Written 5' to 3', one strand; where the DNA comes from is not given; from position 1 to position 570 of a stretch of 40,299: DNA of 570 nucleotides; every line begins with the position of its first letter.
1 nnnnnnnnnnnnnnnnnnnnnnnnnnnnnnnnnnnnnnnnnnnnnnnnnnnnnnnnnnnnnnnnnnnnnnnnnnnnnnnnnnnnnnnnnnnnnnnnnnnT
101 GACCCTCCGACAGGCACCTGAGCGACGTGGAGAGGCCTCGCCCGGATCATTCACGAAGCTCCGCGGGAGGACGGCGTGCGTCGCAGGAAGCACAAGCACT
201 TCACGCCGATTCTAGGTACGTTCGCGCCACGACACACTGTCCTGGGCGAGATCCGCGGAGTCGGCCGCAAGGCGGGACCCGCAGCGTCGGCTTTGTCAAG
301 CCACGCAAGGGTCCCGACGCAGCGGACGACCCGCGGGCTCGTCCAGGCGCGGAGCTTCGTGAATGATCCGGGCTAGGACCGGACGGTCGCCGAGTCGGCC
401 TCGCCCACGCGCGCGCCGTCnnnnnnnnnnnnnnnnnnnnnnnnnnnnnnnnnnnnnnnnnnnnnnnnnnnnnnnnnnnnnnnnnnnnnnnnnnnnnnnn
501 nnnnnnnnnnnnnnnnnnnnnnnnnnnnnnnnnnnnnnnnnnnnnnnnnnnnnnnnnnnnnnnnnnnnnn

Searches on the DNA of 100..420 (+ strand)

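Call 17: search_dna_similar(query=window:134-377:+, collection=plasmids, mode=distant, max_evalue=0.001)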
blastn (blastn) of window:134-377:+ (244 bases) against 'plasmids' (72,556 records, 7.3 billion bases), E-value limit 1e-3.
No match.

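Call 57: search_rna_families(source=window, start=100, end=420, threshold=evalue, max_evalue=5, show_alignments=2)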
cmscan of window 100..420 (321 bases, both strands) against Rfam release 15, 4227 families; matches with E-value up to 5: 0.
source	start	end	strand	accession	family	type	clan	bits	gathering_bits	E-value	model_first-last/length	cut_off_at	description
